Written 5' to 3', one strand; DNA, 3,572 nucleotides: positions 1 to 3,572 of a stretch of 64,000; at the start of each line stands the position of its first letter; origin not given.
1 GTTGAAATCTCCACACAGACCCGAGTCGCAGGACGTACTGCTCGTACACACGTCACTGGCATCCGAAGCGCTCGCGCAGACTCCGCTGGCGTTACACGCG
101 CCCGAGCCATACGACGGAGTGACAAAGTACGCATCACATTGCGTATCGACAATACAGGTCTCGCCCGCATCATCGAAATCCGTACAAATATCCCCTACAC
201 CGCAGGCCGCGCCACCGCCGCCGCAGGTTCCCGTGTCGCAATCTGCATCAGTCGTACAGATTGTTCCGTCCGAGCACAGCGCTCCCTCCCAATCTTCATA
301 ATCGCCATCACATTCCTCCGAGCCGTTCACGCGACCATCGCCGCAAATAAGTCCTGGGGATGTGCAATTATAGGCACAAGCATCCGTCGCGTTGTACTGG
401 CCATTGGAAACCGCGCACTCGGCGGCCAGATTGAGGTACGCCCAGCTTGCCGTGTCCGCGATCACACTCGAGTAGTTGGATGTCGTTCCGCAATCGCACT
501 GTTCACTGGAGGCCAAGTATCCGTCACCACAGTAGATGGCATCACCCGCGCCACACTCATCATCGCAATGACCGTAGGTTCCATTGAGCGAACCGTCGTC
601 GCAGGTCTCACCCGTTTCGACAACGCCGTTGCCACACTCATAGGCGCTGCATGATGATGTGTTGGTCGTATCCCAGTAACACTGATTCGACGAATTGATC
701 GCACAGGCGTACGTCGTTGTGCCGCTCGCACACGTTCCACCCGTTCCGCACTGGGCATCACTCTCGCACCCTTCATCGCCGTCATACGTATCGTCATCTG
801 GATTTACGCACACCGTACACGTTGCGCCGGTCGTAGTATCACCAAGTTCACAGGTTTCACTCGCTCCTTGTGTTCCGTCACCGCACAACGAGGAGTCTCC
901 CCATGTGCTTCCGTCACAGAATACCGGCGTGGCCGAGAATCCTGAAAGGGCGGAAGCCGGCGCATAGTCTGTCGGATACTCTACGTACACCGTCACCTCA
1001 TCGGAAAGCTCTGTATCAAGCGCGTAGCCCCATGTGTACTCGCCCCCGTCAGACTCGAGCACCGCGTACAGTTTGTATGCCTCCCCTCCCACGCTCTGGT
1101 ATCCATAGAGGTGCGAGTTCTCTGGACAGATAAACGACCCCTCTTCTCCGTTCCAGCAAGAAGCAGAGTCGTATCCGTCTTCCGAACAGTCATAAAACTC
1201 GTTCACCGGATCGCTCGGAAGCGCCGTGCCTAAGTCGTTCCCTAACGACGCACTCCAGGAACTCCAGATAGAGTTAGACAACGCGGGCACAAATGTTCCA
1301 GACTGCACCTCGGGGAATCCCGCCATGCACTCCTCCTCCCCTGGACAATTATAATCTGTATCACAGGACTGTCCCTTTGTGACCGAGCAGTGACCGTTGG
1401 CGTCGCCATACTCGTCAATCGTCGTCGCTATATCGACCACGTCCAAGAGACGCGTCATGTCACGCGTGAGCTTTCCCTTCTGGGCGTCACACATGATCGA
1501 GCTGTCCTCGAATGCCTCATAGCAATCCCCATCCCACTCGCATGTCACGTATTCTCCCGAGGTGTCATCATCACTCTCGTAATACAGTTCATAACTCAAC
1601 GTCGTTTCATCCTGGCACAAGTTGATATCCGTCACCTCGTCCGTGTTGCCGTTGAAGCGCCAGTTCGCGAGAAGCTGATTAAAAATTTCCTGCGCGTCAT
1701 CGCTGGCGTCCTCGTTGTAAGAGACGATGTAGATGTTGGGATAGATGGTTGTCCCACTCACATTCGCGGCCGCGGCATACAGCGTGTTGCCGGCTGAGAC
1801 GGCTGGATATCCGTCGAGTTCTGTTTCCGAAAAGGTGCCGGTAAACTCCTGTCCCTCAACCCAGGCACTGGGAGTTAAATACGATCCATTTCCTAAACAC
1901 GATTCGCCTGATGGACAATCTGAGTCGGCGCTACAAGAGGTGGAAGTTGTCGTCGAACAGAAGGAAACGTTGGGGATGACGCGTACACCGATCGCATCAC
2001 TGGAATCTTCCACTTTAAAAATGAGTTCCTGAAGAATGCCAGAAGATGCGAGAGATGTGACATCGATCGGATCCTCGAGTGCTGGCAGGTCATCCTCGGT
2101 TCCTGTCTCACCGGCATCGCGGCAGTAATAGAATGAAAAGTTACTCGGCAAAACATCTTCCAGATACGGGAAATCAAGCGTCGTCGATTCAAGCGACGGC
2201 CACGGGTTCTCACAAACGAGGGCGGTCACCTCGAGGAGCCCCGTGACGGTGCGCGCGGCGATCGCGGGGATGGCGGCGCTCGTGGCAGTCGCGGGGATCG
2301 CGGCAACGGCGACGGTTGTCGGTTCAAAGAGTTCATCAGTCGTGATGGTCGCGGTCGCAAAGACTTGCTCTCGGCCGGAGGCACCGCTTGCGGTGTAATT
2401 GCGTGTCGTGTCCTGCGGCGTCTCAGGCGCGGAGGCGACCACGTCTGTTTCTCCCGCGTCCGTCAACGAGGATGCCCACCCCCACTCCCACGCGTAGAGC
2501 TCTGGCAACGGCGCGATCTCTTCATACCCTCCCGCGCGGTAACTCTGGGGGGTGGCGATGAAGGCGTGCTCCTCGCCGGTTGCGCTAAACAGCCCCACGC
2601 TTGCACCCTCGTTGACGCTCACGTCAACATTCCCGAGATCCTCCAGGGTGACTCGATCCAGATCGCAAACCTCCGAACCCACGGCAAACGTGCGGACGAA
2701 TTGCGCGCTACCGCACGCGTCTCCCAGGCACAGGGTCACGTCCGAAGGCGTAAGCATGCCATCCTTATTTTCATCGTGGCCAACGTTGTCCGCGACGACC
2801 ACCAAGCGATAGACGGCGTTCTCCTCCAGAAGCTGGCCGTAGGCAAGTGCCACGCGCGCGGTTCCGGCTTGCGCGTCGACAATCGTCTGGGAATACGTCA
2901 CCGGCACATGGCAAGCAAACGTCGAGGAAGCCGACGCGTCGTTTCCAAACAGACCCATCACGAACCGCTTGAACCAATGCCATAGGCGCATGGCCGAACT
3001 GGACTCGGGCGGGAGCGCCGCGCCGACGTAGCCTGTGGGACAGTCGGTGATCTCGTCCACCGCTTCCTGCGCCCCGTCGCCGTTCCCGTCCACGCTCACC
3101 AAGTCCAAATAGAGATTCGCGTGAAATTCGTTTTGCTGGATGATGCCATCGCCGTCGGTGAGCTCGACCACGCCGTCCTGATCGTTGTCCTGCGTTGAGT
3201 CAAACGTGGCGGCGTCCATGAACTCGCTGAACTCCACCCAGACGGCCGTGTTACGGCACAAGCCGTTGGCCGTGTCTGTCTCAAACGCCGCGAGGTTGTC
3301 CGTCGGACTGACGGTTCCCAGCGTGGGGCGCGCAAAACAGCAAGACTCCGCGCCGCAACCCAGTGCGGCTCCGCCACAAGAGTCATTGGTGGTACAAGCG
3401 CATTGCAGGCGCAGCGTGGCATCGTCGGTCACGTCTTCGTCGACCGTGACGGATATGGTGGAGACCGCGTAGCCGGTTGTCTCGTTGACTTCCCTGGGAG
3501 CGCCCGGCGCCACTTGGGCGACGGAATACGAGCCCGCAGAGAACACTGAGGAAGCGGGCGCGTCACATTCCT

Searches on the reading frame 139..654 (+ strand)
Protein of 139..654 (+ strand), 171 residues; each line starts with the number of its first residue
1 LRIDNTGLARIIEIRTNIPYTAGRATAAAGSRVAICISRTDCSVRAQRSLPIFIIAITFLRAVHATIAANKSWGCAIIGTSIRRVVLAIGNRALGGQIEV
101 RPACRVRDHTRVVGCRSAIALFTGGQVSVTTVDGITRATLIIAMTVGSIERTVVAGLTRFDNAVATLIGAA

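Call 23: find_encoding_contigs(protein=window:139-654:+, flank=10000, max_places=1)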
Protein window:139-654:+ (171 aa): no gene with exactly this product is on record in the collection.

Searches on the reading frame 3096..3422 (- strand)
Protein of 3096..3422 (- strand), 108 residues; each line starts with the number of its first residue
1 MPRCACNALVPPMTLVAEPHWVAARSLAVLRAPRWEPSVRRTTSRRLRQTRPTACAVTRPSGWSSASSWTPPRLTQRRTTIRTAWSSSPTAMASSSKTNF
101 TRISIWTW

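Call 26: find_encoding_contigs(protein=window:3096-3422:-, flank=10000, max_places=1)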
Protein window:3096-3422:- (108 aa): no gene with exactly this product is on record in the collection.
